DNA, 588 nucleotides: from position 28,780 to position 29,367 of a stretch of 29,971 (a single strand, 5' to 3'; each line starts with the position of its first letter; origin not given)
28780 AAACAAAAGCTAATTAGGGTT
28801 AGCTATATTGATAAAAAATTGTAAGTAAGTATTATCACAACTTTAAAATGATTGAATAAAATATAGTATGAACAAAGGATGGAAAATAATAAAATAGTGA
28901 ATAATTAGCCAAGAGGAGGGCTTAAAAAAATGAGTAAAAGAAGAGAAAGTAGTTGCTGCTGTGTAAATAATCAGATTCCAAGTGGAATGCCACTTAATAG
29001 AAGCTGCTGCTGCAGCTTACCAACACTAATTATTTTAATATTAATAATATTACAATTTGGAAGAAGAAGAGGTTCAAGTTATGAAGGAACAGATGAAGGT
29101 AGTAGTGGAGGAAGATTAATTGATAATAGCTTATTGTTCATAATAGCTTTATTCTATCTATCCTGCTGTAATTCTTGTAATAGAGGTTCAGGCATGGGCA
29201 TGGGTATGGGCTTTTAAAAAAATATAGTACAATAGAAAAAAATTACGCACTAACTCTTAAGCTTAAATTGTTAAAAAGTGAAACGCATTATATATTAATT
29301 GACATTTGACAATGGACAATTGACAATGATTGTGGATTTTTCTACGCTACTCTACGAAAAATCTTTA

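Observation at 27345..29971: Tandemly iterated two-gene module of Cys/Gly-rich double-TM mini-proteins plus 12-residue-repeat mini-proteins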

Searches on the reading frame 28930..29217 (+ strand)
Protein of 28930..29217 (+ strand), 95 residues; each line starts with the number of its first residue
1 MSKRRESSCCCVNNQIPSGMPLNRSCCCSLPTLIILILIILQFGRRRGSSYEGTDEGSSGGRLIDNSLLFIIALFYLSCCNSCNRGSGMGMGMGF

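Call 6: search_protein_families(library=pfam, proteins=[window:28930-29217:+], max_evalue=10)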
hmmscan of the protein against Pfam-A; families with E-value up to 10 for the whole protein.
window:28930-29217:+ (95 aa): 0 families

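Call 7: search_protein_families(library=ncbifam, proteins=[window:28930-29217:+], max_evalue=10)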
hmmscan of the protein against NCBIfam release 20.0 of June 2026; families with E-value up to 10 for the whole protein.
window:28930-29217:+ (95 aa): 0 families

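Call 10: find_encoding_contigs(protein=window:28930-29217:+, flank=10000, max_places=6)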
Protein window:28930-29217:+ (95 aa): 7 contigs read that carry it; 6 places shown.
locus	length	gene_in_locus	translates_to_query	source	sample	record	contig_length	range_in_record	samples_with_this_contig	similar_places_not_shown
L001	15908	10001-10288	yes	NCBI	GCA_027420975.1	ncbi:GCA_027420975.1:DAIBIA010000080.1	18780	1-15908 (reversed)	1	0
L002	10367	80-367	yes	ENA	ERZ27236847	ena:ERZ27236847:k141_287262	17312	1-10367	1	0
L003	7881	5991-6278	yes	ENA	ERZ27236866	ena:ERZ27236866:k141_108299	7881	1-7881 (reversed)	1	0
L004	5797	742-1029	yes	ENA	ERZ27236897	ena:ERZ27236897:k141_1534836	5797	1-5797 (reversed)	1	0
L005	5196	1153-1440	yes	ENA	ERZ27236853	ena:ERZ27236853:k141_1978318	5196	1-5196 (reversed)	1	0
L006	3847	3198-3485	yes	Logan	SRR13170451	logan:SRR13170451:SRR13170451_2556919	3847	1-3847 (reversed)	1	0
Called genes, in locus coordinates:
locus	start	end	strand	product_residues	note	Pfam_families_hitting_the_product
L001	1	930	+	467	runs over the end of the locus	PF02463:SMC_N (faint), PF00005:ABC_tran, PF13304:AAA_21 (faint)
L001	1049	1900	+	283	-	PF02463:SMC_N (weak), PF00005:ABC_tran, PF13304:AAA_21 (faint)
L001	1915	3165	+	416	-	PF02687:FtsX (weak)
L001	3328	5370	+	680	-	PF01145:Band_7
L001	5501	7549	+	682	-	PF00990:GGDEF, PF24898:GGDEF_GdpP (weak), PF00563:EAL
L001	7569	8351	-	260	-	PF02698:DUF218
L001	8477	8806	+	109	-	-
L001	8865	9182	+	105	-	-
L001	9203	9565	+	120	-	-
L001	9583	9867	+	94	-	-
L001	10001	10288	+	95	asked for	-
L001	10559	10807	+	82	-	-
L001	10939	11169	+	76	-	-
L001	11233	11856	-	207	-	PF05866:RusA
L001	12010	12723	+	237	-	PF08378:NERD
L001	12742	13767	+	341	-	PF00814:TsaD, PF22521:HypF_C_2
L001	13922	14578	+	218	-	-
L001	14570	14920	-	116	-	PF20092:DUF6483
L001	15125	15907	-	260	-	?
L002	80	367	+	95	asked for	-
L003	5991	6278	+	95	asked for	-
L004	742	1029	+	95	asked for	-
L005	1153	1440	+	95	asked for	-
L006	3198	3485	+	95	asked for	-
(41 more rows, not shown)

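Call 13: find_homologous_proteins(query=window:28930-29217:+, max_evalue=0.01)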
Query window:28930-29217:+ (95 aa): 108 proteins with E <= 0.01 among 111 candidates.
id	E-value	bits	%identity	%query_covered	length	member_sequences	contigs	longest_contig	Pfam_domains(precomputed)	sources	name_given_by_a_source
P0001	1.0e-22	98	61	96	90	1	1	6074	-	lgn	-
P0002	9.5e-20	89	63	87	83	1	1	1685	-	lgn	-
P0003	1.8e-18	84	57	89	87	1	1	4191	-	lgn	-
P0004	3.4e-18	84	54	89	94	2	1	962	-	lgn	-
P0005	3.9e-18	83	65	65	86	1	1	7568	-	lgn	-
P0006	6.2e-18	83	66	65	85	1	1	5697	-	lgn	-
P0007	2.8e-17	81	63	65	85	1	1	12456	-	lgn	-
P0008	5.0e-17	80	58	73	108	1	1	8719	-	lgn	-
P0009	5.0e-16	77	48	86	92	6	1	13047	-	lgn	-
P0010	5.3e-16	77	69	62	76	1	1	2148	-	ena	-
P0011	7.5e-16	76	51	89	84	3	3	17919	-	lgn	-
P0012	9.6e-16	76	47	91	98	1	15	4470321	-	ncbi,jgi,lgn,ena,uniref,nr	ncbi:hypothetical protein CPAST_c29060 [Clostridium pasteurianum DSM 525 = ATCC 6013]|uniref:Sporula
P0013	1.3e-15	75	58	89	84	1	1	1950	-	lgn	-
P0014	1.3e-14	72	51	91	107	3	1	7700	-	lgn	-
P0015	1.7e-14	72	54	84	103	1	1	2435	-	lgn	-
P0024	1.6e-13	69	60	72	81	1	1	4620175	-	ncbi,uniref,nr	ncbi:hypothetical protein [Clostridium omnivorum]|uniref:hypothetical protein n=1 Tax=Clostridium om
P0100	5.4e-8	51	44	86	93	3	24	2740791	-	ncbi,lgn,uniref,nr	ncbi:hypothetical protein HAHI6034_03785 [Hathewaya histolytica]|uniref:Uncharacterized protein n=1 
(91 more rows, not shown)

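Call 14: list_cluster_members(proteins=[P0012, P0100, P0024])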
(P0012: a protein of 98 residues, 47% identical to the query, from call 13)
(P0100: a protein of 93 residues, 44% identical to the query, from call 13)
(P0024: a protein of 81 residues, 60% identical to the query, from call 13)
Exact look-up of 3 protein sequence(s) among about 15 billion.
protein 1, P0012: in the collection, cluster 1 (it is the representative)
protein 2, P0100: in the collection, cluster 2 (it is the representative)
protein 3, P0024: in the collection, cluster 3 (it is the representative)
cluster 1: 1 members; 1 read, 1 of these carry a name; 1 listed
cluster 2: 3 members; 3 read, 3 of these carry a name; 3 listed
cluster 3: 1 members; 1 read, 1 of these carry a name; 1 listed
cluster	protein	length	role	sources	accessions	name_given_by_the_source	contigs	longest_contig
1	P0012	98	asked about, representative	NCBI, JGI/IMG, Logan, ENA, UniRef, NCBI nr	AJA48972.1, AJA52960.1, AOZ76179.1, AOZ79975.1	hypothetical protein CPAST_c29060 [Clostridium pasteurianum DSM 525 = ATCC 6013] | Sporulation protein YjcZ n=1 Tax=Clostridium pasteurianum DSM 525 = ATCC 6013 ... | hypothetical protein [Clostridium pasteurianum]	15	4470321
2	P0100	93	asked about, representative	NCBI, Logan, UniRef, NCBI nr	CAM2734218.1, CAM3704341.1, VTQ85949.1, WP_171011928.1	hypothetical protein HAHI6034_03785 [Hathewaya histolytica] | Uncharacterized protein n=1 Tax=Hathewaya histolytica TaxID=1498 RepID=A0A4U9R4D0_HATHI | Uncharacterised protein [Hathewaya histolytica]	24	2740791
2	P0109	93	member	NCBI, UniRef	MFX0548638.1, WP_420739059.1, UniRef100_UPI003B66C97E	hypothetical protein ACOAKC_04815 [Hathewaya histolytica] | hypothetical protein n=1 Tax=Hathewaya histolytica TaxID=1498 RepID=UPI003B66C97E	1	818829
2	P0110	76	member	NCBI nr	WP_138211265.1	hypothetical protein [Hathewaya histolytica]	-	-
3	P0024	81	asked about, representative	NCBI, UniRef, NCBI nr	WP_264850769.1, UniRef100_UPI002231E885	hypothetical protein [Clostridium omnivorum] | hypothetical protein n=1 Tax=Clostridium omnivorum TaxID=1604902 RepID=UPI002231E885 | hypothetical protein [Clostridium sp. E14]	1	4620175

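Call 16: find_encoding_contigs(protein=P0012, flank=6000, max_places=2)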
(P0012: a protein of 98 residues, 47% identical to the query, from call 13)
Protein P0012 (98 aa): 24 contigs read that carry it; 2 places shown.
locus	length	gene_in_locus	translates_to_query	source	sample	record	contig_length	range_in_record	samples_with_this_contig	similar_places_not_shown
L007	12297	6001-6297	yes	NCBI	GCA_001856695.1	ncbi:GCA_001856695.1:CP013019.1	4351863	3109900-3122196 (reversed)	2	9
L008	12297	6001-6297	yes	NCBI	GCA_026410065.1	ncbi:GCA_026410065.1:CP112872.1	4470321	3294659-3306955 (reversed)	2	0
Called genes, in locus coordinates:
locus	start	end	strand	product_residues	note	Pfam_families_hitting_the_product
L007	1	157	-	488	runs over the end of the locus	PF13396:PLDc_N, PF13091:PLDc_2, PF00614:PLDc, PF13091:PLDc_2, PF00614:PLDc (weak)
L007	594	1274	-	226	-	PF00027:cNMP_binding, PF13545:HTH_Crp_2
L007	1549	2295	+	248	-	PF00037:Fer4 (weak), PF12797:Fer4_2 (weak), PF12837:Fer4_6 (weak), PF13237:Fer4_10 (weak), PF14697:Fer4_21 (weak), PF12838:Fer4_7 (weak), PF13187:Fer4_9 (weak), PF27217:AF_0155, +1 more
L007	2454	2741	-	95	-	-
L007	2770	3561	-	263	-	PF02698:DUF218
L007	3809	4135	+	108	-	-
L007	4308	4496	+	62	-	-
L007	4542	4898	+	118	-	-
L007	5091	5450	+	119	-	-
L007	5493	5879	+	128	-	-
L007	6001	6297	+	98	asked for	-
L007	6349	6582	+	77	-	-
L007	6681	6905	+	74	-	-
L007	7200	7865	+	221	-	PF00702:Hydrolase, PF13419:HAD_2, PF13242:Hydrolase_like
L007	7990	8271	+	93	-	PF04456:DUF503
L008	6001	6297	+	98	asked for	-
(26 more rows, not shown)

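Call 17: find_encoding_contigs(protein=P0100, flank=6000, max_places=2)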
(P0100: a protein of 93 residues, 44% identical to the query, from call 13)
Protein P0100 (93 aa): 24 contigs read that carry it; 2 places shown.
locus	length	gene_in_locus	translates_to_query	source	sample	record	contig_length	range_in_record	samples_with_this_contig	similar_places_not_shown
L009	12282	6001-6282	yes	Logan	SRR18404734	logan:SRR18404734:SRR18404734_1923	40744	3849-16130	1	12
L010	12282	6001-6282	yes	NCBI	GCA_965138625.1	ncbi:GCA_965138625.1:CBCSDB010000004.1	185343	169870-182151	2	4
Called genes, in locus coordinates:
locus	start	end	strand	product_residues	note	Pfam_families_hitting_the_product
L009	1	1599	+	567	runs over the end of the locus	PF00158:Sigma54_activat, PF01078:Mg_chelatase, PF05496:RuvB_N (faint), PF13191:AAA_16 (weak), PF00004:AAA, PF07728:AAA_5 (faint), PF05362:Lon_C, PF13541:ChlI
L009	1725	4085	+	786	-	PF02190:LON_substr_bdg, PF00004:AAA, PF07728:AAA_5, PF22667:Lon_lid, PF05362:Lon_C, PF13541:ChlI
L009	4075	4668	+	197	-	PF03193:RsgA_GTPase (faint), PF01926:MMR_HSR1, PF02421:FeoB_N, PF10662:PduV-EutP (weak), PF00350:Dynamin_N (faint), PF00009:GTP_EFTU (weak)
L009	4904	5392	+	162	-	-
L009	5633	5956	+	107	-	-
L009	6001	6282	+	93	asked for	-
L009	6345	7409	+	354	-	-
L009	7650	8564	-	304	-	PF13517:FG-GAP_3 (weak)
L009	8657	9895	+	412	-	PF01547:SBP_bac_1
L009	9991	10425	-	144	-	PF01475:FUR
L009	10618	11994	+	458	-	PF13638:PIN_4, PF02562:PhoH, PF13086:AAA_11 (faint), PF13604:AAA_30 (faint), PF13245:AAA_19 (weak)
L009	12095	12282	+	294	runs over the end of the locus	PF01522:Polysacc_deac_1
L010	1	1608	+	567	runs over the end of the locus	PF00158:Sigma54_activat, PF01078:Mg_chelatase, PF05496:RuvB_N (faint), PF13191:AAA_16 (weak), PF00004:AAA, PF07728:AAA_5 (faint), PF05362:Lon_C, PF13541:ChlI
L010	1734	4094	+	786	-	PF02190:LON_substr_bdg, PF00004:AAA, PF07728:AAA_5, PF22667:Lon_lid, PF05362:Lon_C, PF13541:ChlI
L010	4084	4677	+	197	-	PF01926:MMR_HSR1, PF02421:FeoB_N, PF03193:RsgA_GTPase (faint), PF10662:PduV-EutP (weak), PF00350:Dynamin_N (faint), PF00009:GTP_EFTU (weak)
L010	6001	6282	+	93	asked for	-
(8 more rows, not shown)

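Call 18: find_encoding_contigs(protein=P0024, flank=6000, max_places=2)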
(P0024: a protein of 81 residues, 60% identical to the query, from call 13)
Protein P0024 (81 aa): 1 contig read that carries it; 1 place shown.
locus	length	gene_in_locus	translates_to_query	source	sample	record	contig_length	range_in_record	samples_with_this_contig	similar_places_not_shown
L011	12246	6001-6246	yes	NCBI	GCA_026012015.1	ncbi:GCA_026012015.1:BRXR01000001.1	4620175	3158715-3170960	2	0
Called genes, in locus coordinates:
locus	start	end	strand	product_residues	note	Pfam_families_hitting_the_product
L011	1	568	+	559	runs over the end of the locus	PF00158:Sigma54_activat, PF01078:Mg_chelatase, PF05496:RuvB_N (faint), PF13191:AAA_16 (weak), PF00004:AAA, PF07728:AAA_5, PF05362:Lon_C, PF13541:ChlI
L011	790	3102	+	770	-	PF02190:LON_substr_bdg, PF08298:AAA_PrkA (weak), PF13191:AAA_16 (faint), PF00004:AAA, PF07728:AAA_5, PF22667:Lon_lid, PF05362:Lon_C, PF13541:ChlI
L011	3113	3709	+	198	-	PF03193:RsgA_GTPase (weak), PF00009:GTP_EFTU (faint), PF01926:MMR_HSR1, PF02421:FeoB_N, PF00350:Dynamin_N (faint)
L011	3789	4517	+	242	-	PF02517:Rce1-like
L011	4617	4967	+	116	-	-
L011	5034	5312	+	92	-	-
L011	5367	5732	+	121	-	-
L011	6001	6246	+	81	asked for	-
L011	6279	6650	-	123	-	PF04519:Bactofilin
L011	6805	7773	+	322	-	PF08279:HTH_11, PF13280:WYL, PF25583:WCX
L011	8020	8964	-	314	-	PF13517:FG-GAP_3 (faint)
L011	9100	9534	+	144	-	PF09537:DUF2383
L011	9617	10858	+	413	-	PF01547:SBP_bac_1, PF13531:SBP_bac_11 (faint), PF13416:SBP_bac_8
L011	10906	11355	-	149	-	PF01475:FUR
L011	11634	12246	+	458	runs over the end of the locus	PF13638:PIN_4, PF02562:PhoH, PF13086:AAA_11 (faint), PF13604:AAA_30 (weak), PF13245:AAA_19 (weak)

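Call 25: find_related_loci(query=A3, collection=genome_contigs, flank=8000)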
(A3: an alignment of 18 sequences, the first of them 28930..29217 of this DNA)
Query A3 (95 aa) in genome_contigs; peptide patterns used: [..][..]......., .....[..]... (x = any residue, [..] = any of these).
392 stretches matched a pattern; 50 encode a relative of the query (tblastn E <= 1e-3); 47 distinct loci.
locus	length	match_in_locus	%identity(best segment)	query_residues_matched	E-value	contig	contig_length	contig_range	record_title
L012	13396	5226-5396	66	25-83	1e-19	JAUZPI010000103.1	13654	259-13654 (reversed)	MAG: Bacillota bacterium isolate bin61(3d) FBKKOBCF_103, whole genome shotgun sequence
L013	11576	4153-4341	62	25-85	4e-18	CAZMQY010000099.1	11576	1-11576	MAG TPA_asm: uncultured Clostridium sp. isolate binchicken_co158_27 genome assembly, contig: NODE_4806_length_11576_cov_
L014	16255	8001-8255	59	1-84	4e-16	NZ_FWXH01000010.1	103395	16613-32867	Clostridium acidisoli DSM 12555, whole genome shotgun sequence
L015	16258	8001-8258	46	1-85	7e-16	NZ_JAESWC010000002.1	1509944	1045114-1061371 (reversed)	Clostridium rhizosphaerae strain YIM B02515 GCM70020049_2, whole genome shotgun sequence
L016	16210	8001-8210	47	17-87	4e-15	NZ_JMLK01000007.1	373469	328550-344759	Clostridium akagii DSM 12554 BR66DRAFT_scaffold00004.4_C, whole genome shotgun sequence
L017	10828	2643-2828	65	23-84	1e-14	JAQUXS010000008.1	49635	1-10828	MAG: Clostridium sp. isolate STD2_219 NODE_2338_length_49635_cov_4.190454_Sandtown_D2, whole genome shotgun sequence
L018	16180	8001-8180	48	25-87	3e-14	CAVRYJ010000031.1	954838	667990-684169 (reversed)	MAG: uncultured Clostridiaceae bacterium isolate MFD04780.bin.1.109 genome assembly, contig: contig_6741, whole genome s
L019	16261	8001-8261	46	1-85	4e-14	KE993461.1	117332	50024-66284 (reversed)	Clostridiales bacterium oral taxon 876 str. F0540 genomic scaffold Scaffold144, whole genome shotgun sequence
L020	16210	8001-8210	42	15-87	8e-14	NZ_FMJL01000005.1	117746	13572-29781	Clostridium sp. N3C, whole genome shotgun sequence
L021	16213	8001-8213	47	18-87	2e-13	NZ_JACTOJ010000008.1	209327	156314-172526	Clostridium sp. 19966 contig00008, whole genome shotgun sequence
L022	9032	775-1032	43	5-88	2e-13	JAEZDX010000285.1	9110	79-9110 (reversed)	MAG: Bacillota bacterium isolate OH_CBrB_310 k127_2302396, whole genome shotgun sequence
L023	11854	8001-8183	47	19-86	5e-13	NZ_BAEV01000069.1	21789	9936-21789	Clostridium arbusti SL206, whole genome shotgun sequence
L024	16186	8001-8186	63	25-85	2e-12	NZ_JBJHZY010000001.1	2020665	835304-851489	Candidatus Clostridium radicumherbarum strain WILCCON 0202 NODE_1_length_2020665_cov_148.282650, whole genome shotgun se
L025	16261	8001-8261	47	1-85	4e-12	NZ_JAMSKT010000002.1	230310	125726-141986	Clostridium caldaquaticum strain SYSU GA19001 NODE_2_length_230310_cov_3.651120, whole genome shotgun sequence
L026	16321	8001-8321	46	1-86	5e-12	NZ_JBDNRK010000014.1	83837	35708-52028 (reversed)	MAG: Clostridium sp. isolate WK069_bin.5 NODE_128_length_83837_cov_79.480533, whole genome shotgun sequence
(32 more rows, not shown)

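Call 87: predict_structure(alignment_id=A3)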
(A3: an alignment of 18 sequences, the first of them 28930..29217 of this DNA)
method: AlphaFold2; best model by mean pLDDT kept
length: 95 residues; sequences in the alignment: 18
mean_pLDDT: 55.3   pTM: 0.34
mean pLDDT of the five models: 55.3, 54.5, 53.4, 52.8, 50.9
residues with pLDDT >= 90: 0; 70-90: 23; 50-70: 26; < 50: 46
segments of 3 or more residues with pLDDT < 50: 1-25, 52-58, 82-95
pLDDT, mean of each block of 10 residues (from residue 1): 42 42 51 75 61 49 69 72 46 38
secondary structure, 60 per line:
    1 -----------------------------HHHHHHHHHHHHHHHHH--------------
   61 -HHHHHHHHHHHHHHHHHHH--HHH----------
elements in order: H30-46 H62-80
